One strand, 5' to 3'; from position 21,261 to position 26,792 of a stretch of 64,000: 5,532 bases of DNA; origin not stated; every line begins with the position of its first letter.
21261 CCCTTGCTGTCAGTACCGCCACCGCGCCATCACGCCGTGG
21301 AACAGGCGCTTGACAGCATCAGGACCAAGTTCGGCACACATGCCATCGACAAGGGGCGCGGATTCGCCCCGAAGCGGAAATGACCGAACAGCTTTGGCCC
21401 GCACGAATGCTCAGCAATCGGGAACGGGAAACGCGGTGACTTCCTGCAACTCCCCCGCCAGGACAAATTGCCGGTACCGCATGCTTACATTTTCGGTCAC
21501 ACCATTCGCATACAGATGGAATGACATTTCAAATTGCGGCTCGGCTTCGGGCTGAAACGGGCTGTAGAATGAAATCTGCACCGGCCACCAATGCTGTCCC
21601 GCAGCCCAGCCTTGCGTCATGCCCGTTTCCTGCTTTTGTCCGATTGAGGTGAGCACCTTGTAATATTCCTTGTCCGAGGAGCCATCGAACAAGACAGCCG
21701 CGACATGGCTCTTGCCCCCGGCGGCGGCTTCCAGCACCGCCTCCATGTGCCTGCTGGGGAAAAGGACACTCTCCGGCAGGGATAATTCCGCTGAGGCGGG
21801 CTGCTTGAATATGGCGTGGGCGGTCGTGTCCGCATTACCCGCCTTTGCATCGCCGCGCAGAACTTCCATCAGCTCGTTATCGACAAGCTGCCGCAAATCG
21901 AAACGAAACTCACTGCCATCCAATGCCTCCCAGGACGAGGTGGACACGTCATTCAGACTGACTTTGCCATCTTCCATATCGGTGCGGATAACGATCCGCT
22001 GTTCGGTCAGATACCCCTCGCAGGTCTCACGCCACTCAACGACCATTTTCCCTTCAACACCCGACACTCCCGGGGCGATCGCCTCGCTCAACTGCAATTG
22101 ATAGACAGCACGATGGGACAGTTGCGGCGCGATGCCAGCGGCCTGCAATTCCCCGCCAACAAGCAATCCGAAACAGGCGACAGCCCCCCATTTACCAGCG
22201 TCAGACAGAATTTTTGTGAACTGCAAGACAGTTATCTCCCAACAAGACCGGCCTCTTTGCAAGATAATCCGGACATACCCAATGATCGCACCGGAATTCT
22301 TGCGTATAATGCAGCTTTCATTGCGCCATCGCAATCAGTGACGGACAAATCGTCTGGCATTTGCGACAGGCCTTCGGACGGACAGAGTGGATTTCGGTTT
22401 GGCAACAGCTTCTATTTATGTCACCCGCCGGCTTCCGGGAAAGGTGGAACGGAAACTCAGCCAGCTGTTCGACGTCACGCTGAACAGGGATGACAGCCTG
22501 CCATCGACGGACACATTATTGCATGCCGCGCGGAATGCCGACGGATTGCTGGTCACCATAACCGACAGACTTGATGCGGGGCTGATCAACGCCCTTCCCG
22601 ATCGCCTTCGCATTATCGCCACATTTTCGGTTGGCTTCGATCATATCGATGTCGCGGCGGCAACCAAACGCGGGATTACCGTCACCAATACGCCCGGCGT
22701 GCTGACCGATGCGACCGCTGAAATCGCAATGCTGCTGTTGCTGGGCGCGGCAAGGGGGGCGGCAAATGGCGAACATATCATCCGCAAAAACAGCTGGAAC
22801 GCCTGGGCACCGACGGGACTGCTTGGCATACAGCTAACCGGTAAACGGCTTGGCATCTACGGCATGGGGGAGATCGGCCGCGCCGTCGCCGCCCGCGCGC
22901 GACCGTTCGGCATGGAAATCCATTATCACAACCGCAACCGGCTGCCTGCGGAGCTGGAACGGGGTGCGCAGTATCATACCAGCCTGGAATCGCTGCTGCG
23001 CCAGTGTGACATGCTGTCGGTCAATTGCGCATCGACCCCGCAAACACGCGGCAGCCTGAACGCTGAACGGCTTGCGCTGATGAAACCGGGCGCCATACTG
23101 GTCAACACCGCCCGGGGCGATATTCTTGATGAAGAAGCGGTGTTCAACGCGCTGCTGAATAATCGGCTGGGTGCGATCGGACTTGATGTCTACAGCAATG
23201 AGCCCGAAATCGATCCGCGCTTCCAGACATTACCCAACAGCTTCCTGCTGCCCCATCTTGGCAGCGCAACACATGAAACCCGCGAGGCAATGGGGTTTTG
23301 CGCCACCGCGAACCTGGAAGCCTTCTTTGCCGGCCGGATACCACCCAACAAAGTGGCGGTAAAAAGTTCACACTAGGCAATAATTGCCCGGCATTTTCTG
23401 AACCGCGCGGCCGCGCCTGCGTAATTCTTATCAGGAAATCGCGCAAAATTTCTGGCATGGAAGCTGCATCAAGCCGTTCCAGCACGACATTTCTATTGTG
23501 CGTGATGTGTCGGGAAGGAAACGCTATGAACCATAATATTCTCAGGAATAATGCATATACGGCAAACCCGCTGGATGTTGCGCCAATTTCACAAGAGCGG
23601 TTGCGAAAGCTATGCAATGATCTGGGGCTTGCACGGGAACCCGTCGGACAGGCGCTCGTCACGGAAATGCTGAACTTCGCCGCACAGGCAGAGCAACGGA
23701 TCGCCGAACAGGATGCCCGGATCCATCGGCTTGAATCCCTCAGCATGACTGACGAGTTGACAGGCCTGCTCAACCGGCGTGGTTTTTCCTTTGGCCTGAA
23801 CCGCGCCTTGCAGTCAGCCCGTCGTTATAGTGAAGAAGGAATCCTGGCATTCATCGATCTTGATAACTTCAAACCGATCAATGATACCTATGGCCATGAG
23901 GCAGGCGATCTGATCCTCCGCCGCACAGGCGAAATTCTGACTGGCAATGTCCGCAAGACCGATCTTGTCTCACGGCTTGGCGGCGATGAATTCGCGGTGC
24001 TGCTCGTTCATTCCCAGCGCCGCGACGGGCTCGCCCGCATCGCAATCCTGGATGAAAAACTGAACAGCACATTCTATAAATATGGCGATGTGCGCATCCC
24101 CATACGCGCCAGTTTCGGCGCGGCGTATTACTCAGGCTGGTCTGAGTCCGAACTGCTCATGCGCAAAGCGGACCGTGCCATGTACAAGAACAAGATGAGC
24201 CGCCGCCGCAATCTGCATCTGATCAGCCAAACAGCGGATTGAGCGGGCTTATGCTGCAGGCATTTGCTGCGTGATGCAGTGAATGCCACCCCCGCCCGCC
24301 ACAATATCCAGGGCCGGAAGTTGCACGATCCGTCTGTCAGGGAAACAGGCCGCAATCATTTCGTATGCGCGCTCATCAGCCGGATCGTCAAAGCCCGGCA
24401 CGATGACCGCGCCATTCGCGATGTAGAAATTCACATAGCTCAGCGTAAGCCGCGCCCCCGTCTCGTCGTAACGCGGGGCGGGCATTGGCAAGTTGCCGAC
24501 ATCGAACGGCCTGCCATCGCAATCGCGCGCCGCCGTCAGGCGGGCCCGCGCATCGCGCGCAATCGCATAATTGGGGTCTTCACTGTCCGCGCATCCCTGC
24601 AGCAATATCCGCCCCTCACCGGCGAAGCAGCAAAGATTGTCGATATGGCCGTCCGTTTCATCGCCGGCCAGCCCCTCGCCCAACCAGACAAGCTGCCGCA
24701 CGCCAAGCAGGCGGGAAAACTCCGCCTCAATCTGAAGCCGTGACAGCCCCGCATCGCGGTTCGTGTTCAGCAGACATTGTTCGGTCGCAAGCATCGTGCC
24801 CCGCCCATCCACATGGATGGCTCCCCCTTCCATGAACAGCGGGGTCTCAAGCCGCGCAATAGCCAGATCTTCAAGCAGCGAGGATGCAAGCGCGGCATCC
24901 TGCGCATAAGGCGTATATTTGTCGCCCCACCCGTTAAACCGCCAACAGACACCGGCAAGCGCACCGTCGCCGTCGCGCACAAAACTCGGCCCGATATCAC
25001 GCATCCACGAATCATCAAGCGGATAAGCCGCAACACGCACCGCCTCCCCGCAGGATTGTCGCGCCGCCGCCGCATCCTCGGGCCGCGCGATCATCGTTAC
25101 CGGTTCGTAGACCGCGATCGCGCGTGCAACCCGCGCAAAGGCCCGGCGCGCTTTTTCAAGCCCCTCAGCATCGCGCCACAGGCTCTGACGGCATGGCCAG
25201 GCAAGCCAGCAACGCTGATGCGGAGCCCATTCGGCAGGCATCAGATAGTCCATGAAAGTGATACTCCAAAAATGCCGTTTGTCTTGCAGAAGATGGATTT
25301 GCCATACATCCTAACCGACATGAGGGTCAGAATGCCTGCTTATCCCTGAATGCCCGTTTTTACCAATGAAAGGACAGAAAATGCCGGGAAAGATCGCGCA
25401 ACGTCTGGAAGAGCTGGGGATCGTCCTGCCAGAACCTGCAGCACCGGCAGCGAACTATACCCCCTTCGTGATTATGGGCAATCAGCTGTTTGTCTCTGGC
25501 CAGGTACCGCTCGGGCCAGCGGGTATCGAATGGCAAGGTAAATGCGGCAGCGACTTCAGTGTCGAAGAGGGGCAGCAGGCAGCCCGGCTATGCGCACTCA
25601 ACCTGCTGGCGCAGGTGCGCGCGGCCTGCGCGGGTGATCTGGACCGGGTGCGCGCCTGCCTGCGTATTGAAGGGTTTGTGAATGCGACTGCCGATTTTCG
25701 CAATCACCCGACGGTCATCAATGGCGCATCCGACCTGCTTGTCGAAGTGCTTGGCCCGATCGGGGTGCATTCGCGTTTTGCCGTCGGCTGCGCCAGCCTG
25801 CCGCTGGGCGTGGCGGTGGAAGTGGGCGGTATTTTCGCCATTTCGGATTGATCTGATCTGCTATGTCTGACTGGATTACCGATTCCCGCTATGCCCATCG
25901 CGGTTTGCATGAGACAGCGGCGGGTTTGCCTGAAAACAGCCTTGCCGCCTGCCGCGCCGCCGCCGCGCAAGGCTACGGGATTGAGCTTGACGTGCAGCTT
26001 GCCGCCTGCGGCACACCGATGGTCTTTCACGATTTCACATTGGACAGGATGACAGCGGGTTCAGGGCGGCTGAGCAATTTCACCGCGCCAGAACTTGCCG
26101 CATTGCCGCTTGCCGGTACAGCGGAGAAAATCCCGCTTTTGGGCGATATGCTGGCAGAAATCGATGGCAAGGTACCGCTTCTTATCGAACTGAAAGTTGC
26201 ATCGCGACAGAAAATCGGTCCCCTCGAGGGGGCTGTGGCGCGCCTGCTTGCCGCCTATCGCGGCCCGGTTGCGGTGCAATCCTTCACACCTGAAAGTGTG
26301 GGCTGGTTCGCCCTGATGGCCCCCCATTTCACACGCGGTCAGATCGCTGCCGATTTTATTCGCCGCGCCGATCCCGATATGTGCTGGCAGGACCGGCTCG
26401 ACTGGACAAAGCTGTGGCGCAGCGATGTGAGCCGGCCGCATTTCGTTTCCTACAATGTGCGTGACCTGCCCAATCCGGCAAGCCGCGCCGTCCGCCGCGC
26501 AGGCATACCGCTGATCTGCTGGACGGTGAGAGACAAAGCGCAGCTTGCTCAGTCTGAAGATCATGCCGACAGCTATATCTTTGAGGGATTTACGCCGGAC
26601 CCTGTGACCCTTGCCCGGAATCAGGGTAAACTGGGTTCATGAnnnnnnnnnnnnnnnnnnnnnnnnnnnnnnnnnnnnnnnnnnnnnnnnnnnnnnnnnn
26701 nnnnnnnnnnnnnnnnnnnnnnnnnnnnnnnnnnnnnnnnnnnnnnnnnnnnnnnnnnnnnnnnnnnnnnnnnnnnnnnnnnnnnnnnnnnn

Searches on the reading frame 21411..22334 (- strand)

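Call 56: search_protein_families(library=pfam, proteins=[window:21411-22334:-], max_evalue=0.001)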
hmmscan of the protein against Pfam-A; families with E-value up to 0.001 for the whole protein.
window:21411-22334:- (307 aa): 1 family
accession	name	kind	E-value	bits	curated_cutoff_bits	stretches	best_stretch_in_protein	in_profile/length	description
PF08904.16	EipB_like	-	8.7e-66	222.4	25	1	69-303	5-249/249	EipB-like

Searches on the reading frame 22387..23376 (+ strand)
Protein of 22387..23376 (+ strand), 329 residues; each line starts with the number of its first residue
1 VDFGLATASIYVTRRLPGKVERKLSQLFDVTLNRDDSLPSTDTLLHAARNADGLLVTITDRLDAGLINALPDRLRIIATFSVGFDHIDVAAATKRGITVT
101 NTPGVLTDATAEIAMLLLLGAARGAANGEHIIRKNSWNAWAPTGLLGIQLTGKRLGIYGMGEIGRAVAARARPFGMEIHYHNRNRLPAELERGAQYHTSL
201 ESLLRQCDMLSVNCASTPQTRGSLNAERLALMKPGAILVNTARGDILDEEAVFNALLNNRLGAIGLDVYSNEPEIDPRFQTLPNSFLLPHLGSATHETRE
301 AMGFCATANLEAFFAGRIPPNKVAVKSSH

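Call 56: search_protein_families(library=pfam, proteins=[window:22387-23376:+], max_evalue=0.001)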
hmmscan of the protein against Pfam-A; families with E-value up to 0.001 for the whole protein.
window:22387-23376:+ (329 aa): 3 families
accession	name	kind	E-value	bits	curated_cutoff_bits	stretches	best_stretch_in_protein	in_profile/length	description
PF02826.25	2-Hacid_dh_C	-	3.6e-52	176.8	25.1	1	116-292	2-178/178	D-isomer specific 2-hydroxyacid dehydrogenase, NAD binding domain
PF00389.36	2-Hacid_dh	-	1.5e-32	112.5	24.6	1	29-323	21-133/134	D-isomer specific 2-hydroxyacid dehydrogenase, catalytic domain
PF03446.21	NAD_binding_2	-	8.9e-05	23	21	1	155-265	2-116/161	NAD binding domain of 6-phosphogluconate dehydrogenase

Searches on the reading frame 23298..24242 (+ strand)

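Call 56: search_protein_families(library=pfam, proteins=[window:23298-24242:+], max_evalue=0.001)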
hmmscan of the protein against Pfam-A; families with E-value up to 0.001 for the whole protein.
window:23298-24242:+ (314 aa): 1 family
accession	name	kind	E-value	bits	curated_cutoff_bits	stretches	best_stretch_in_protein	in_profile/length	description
PF00990.26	GGDEF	-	8.2e-38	130.1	23.8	1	150-304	2-160/161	Diguanylate cyclase, GGDEF domain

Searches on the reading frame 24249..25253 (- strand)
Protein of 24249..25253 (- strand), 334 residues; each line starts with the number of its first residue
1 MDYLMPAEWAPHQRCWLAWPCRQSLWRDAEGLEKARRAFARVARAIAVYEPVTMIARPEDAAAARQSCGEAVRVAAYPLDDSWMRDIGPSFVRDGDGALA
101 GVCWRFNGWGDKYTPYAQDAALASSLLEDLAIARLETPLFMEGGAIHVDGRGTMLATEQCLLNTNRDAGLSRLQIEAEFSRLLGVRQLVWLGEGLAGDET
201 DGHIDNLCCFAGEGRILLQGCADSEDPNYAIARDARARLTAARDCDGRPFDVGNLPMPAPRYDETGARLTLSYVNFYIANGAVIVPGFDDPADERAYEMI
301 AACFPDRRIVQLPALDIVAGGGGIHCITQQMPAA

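Call 56: search_protein_families(library=pfam, proteins=[window:24249-25253:-], max_evalue=0.001)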
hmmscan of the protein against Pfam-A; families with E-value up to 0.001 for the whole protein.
window:24249-25253:- (334 aa): 1 family
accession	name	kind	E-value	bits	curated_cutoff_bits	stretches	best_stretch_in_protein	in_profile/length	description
PF04371.20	PAD_porph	-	1.6e-121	405.9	25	1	5-332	2-321/321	Porphyromonas-type peptidyl-arginine deiminase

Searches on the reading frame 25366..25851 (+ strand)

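Call 56: search_protein_families(library=pfam, proteins=[window:25366-25851:+], max_evalue=0.001)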
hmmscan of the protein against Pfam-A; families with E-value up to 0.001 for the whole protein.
window:25366-25851:+ (161 aa): 2 families
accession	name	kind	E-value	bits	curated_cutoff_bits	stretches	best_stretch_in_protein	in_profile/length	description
PF14588.11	YjgF_endoribonc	-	1.2e-30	106.7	35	1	13-148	3-137/148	YjgF/chorismate_mutase-like, putative endoribonuclease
PF01042.26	Ribonuc_L-PSP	-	2.2e-11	44.3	27.3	1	26-156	6-118/121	Endoribonuclease L-PSP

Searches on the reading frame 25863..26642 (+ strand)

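Call 56: search_protein_families(library=pfam, proteins=[window:25863-26642:+], max_evalue=0.001)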
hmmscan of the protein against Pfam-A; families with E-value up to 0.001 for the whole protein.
window:25863-26642:+ (259 aa): 1 family
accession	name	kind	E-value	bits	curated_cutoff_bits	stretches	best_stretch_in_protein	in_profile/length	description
PF03009.23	GDPD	-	4.5e-24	86.3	23.6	1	12-230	1-224/244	Glycerophosphoryl diester phosphodiesterase family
